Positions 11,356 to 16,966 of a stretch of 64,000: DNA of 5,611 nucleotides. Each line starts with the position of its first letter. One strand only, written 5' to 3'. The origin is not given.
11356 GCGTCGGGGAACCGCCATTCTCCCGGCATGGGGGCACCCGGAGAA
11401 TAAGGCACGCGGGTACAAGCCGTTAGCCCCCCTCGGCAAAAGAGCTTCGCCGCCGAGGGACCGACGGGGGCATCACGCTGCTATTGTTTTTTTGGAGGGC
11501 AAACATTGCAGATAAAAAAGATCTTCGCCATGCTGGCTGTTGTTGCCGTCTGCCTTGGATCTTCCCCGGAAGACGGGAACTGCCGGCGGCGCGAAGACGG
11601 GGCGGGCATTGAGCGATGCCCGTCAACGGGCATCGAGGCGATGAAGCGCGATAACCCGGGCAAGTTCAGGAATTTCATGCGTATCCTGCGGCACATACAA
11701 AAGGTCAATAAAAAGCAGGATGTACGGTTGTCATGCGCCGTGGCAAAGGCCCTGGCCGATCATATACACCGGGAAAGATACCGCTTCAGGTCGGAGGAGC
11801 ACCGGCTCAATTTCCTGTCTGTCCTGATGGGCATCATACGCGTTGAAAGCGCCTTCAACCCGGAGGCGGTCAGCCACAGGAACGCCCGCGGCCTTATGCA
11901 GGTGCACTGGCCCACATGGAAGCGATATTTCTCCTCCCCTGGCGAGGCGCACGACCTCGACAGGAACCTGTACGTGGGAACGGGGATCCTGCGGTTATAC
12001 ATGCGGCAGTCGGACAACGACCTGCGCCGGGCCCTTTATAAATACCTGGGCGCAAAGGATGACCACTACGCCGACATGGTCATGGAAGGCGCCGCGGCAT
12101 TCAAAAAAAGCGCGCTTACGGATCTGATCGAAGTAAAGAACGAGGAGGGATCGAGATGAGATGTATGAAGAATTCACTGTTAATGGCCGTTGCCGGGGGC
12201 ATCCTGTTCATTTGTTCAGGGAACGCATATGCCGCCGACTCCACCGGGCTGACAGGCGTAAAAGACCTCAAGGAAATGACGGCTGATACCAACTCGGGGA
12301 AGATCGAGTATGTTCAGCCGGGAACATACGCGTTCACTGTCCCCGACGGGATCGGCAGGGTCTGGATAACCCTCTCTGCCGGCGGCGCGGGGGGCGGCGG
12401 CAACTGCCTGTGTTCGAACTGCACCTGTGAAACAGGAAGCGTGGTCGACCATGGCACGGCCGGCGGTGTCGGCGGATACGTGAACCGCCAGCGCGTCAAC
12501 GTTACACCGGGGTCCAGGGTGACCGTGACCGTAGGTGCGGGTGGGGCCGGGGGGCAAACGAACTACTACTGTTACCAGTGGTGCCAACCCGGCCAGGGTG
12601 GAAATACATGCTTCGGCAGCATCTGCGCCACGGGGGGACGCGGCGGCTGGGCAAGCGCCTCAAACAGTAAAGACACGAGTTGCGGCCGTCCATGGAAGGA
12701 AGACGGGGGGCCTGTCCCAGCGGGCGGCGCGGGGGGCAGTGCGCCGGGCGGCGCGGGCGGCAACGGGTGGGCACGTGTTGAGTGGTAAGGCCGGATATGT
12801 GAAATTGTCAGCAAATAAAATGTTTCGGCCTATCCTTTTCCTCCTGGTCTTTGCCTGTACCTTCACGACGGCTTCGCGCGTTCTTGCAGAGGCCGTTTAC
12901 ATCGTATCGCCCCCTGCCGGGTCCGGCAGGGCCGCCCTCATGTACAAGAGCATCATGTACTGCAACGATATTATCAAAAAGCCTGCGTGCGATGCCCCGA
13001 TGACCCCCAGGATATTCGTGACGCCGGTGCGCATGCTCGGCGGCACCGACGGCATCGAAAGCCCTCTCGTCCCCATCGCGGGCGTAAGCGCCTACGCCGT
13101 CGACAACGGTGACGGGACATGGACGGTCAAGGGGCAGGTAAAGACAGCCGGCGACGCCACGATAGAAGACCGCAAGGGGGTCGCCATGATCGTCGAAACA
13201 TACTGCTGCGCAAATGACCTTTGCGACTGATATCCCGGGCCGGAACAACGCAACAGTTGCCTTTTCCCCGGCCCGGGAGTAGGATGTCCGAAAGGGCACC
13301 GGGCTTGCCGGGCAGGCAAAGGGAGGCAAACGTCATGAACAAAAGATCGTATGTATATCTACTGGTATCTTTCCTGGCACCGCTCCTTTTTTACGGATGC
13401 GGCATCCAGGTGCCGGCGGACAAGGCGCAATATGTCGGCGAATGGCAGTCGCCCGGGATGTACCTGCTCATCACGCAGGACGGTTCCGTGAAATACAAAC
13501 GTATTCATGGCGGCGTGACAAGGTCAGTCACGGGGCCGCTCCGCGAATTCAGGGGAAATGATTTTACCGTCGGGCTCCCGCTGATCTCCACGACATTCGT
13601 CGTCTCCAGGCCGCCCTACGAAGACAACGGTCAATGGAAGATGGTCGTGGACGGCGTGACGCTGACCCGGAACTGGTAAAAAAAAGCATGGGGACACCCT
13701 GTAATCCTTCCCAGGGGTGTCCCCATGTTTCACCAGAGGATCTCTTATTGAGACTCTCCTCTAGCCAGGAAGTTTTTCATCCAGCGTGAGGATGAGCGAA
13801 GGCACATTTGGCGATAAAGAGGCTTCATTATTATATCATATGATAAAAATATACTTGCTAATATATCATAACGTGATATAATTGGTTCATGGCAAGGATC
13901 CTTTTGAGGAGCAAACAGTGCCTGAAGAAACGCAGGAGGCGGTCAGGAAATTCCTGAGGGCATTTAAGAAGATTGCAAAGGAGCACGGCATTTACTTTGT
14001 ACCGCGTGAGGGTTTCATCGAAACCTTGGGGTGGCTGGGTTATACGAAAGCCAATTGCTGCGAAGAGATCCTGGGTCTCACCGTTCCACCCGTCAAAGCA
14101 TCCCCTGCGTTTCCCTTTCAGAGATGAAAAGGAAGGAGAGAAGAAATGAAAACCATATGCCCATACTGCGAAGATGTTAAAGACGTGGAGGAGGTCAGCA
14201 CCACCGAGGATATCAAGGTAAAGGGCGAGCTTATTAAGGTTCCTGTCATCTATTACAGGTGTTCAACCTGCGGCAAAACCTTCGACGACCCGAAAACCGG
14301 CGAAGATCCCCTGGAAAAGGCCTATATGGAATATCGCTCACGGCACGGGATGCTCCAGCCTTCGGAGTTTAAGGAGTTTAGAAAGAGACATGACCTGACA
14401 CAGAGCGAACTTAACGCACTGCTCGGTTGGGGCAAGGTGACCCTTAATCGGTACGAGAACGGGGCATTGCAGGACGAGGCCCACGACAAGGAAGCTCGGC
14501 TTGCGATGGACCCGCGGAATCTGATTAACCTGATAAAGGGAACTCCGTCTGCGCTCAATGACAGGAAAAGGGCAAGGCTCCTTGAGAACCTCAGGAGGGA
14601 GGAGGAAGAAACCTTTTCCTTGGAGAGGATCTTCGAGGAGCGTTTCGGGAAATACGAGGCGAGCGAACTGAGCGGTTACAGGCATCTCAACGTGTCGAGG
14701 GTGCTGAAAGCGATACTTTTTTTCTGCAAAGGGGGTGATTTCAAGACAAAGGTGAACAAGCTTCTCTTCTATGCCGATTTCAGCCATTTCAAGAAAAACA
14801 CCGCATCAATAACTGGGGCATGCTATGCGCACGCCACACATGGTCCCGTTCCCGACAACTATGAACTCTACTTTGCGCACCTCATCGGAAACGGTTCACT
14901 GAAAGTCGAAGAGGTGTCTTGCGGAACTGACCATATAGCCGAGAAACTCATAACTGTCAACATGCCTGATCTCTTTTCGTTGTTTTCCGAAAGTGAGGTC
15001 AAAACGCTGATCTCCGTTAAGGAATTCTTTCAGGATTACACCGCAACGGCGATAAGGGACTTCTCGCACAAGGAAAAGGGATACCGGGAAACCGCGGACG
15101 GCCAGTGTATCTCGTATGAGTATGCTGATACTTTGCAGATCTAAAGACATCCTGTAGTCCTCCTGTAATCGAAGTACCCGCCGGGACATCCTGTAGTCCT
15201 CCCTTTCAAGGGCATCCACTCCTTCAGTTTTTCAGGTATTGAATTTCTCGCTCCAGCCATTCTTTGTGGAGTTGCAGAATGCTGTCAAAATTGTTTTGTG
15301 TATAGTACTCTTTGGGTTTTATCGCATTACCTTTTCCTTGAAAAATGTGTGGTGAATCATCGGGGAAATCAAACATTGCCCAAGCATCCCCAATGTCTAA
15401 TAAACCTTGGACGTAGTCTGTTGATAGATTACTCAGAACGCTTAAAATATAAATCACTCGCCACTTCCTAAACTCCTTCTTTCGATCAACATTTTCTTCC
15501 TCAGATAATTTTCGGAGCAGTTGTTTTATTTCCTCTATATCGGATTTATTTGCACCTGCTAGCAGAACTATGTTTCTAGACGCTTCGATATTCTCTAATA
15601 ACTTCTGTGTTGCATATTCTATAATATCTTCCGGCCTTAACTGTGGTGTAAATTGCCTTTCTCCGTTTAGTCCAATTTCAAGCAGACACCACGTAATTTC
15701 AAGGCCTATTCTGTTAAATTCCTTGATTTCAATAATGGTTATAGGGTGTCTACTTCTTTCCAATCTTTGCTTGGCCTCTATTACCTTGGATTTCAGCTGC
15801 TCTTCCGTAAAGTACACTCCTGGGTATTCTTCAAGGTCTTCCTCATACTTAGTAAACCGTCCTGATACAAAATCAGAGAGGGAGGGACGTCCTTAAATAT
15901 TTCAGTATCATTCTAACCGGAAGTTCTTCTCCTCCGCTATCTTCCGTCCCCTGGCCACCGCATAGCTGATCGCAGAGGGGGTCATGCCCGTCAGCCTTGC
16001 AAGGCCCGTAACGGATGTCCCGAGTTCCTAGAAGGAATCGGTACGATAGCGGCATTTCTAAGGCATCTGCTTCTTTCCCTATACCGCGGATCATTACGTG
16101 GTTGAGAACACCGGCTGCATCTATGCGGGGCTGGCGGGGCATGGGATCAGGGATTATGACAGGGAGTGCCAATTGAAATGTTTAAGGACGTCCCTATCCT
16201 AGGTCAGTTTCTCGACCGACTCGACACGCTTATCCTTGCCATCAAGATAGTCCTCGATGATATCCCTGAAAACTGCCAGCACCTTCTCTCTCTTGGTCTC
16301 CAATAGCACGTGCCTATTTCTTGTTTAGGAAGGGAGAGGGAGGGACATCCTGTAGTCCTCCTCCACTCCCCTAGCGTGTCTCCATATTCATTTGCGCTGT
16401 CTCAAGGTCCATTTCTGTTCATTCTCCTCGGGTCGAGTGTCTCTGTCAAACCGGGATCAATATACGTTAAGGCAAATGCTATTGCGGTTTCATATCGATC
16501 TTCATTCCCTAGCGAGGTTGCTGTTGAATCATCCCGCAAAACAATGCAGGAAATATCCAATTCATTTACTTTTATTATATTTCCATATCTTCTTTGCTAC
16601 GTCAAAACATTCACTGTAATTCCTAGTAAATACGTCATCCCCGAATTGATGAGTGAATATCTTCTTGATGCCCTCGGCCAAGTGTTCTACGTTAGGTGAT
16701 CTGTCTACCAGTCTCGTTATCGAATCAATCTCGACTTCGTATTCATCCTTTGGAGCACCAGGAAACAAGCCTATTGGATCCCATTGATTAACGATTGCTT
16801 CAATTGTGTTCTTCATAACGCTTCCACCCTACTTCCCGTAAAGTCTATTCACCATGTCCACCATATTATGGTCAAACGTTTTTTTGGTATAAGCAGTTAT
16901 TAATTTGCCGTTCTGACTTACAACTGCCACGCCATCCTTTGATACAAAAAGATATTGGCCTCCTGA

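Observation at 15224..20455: Orphan toxin/immunity cassettes separated at every boundary by same-orientation copies of one Y1-transposase element family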

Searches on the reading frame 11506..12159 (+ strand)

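Call 54: search_protein_families(library=pfam, proteins=[window:11506-12159:+], max_evalue=0.001)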
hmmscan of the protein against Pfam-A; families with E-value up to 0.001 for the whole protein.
window:11506-12159:+ (217 aa): 1 family
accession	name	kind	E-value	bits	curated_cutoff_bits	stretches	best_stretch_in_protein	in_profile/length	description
PF01464.25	SLT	-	6.2e-14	52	21.3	1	104-180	14-94/117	Transglycosylase SLT domain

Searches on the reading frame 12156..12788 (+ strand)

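Call 54: search_protein_families(library=pfam, proteins=[window:12156-12788:+], max_evalue=0.001)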
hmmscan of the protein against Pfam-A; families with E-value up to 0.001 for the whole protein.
window:12156-12788:+ (210 aa): 1 family
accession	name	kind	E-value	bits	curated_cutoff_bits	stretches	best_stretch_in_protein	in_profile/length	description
PF21722.4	Gly_rich_2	-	5e-11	43.5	24.3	1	55-204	3-139/226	Glycine-rich domain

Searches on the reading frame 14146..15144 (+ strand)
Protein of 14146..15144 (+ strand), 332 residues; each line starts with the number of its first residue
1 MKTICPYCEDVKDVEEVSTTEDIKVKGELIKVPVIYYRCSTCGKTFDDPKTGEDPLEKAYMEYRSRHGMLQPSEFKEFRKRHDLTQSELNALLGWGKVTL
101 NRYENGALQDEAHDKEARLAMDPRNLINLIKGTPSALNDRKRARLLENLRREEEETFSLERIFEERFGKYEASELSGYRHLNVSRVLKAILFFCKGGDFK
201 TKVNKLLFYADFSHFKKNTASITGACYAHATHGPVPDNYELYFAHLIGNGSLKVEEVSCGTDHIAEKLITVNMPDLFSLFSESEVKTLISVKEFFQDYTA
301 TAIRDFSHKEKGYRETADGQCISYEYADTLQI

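Call 9: search_protein_families(library=pfam, proteins=[window:14146-15144:+], max_evalue=0.01)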
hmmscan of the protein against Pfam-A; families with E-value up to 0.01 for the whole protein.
window:14146-15144:+ (332 aa): 4 families
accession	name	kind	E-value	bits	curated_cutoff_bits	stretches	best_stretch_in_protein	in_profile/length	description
PF13274.11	SocA_Panacea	-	1.1e-17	65.4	25.7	1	204-312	2-111/113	Antitoxin SocA-like, Panacea domain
PF15731.11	MqsA_antitoxin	-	1.1e-08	35.7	30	1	5-110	3-109/131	Antitoxin component of bacterial toxin-antitoxin system, MqsA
PF01381.28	HTH_3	-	6.4e-06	26.6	23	1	76-106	2-32/55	Helix-turn-helix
PF13560.12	HTH_31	-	1.9e-05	25.3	27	1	74-109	5-40/64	Helix-turn-helix domain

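Call 10: search_protein_families(library=ncbifam, proteins=[window:14146-15144:+], max_evalue=0.01)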
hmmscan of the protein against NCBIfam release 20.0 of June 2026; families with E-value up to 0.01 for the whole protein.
window:14146-15144:+ (332 aa): 3 families
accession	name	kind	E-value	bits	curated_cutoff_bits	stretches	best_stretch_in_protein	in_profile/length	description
TIGR03830.1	CxxCG_CxxCG_HTH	subfamily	6.5e-21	74.4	61.8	1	5-122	1-118/127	type II TA system antitoxin MqsA family protein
NF041575.1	antitoxPezA_Strep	equivalog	0.0015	18.5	290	1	74-107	5-38/158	type II toxin-antitoxin system antitoxin PezA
NF041951.1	phage_RstR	subfamily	0.0082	16.4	80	0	73-109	5-41/108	RstR family transcriptional repressor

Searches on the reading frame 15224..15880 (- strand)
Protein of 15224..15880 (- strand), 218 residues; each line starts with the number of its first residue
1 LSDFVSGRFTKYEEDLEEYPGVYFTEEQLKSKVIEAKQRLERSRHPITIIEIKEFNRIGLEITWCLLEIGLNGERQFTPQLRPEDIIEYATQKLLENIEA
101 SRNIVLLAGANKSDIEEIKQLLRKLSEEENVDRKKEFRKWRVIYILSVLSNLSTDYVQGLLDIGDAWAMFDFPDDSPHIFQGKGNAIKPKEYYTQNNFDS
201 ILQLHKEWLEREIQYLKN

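Call 9: search_protein_families(library=pfam, proteins=[window:15224-15880:-], max_evalue=0.01)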
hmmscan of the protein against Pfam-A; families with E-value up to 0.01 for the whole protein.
window:15224-15880:- (218 aa): 1 family
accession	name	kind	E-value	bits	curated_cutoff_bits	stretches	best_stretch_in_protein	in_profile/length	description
PF10004.14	DUF2247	-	2.3e-33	115.6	25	1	54-213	2-158/158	Uncharacterized protein conserved in bacteria (DUF2247)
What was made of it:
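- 15224..15817 (-): Cassette 4: DUF2247/Imm38 immunity-family ORF (197 aa) with no toxin fragment. DUF2247 E = 2e-33 (call 9).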

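Call 10: search_protein_families(library=ncbifam, proteins=[window:15224-15880:-], max_evalue=0.01)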
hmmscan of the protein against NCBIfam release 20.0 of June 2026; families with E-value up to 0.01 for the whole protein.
window:15224-15880:- (218 aa): 0 families

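Call 51: find_encoding_contigs(protein=window:15224-15817:-, flank=5000, max_places=10)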
Protein window:15224-15817:- (197 aa): 12 contigs read that carry it; 10 places shown.
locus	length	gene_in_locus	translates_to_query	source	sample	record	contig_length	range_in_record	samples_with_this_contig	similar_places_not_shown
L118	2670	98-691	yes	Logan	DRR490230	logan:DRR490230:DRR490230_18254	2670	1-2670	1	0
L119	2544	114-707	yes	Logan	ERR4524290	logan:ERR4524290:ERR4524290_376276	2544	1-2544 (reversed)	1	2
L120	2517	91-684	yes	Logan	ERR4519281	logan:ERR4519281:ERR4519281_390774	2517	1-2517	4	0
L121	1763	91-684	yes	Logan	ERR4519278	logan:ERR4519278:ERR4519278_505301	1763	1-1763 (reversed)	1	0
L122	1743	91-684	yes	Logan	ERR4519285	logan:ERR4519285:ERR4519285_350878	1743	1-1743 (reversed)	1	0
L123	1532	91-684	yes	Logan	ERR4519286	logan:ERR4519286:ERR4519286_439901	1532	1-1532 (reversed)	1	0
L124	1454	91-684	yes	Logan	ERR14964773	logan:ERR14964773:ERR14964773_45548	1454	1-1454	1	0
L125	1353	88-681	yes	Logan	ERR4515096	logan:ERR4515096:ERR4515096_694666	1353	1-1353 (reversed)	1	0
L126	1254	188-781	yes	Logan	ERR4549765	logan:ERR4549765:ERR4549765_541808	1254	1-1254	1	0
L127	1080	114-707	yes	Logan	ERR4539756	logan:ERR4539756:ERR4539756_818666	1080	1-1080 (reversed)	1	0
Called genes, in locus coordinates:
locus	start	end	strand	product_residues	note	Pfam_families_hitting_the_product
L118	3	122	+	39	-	?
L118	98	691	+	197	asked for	PF10004:DUF2247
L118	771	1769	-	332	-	PF15731:MqsA_antitoxin, PF01381:HTH_3 (weak), PF13274:SocA_Panacea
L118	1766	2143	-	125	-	-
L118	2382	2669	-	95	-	?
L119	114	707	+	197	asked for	PF10004:DUF2247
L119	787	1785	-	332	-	PF15731:MqsA_antitoxin, PF01381:HTH_3 (weak), PF13274:SocA_Panacea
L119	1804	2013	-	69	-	-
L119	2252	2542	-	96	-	?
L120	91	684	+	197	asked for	PF10004:DUF2247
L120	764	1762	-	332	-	PF15731:MqsA_antitoxin, PF01381:HTH_3 (weak), PF13274:SocA_Panacea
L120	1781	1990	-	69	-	-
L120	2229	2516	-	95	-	?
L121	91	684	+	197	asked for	PF10004:DUF2247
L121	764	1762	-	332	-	PF15731:MqsA_antitoxin, PF01381:HTH_3 (weak), PF13274:SocA_Panacea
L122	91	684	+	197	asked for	PF10004:DUF2247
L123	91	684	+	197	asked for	PF10004:DUF2247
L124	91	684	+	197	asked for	PF10004:DUF2247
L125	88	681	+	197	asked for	PF10004:DUF2247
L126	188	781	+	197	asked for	PF10004:DUF2247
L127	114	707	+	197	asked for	PF10004:DUF2247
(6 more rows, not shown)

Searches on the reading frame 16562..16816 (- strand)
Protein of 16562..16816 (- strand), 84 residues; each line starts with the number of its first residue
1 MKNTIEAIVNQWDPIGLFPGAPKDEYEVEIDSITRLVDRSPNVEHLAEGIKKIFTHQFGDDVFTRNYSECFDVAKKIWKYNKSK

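Call 9: search_protein_families(library=pfam, proteins=[window:16562-16816:-], max_evalue=0.01)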
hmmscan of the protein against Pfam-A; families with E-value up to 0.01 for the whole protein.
window:16562-16816:- (84 aa): 1 family
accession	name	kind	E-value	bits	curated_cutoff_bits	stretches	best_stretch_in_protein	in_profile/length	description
PF08958.15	DUF1871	-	6.5e-07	30.1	22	1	7-77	4-67/77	Domain of unknown function (DUF1871)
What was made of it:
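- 16562..16816 (-): Cassette 3 immunity candidate (84 aa, DUF1871). DUF1871 E = 6.5e-7 (call 9).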

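Call 10: search_protein_families(library=ncbifam, proteins=[window:16562-16816:-], max_evalue=0.01)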
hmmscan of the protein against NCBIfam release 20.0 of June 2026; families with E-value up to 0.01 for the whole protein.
window:16562-16816:- (84 aa): 0 families

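Call 15: find_encoding_contigs(protein=window:16562-16816:-, flank=10000, max_places=10)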
Protein window:16562-16816:- (84 aa): 8 contigs read that carry it; 4 places shown.
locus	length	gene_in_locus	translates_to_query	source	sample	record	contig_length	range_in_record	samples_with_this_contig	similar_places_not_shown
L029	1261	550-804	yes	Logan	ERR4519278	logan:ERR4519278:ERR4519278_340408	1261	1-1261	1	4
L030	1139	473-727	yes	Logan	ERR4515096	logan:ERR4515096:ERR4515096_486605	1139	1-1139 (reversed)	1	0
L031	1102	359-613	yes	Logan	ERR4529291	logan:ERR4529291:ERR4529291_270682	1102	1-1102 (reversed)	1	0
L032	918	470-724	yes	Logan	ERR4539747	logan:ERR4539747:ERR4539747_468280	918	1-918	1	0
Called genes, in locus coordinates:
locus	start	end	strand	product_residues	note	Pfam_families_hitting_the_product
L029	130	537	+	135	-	-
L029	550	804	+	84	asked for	PF08958:DUF1871 (weak)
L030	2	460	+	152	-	?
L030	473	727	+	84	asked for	PF08958:DUF1871 (weak)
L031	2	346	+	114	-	?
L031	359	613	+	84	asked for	PF08958:DUF1871 (weak)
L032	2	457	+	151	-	?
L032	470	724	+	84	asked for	PF08958:DUF1871 (weak)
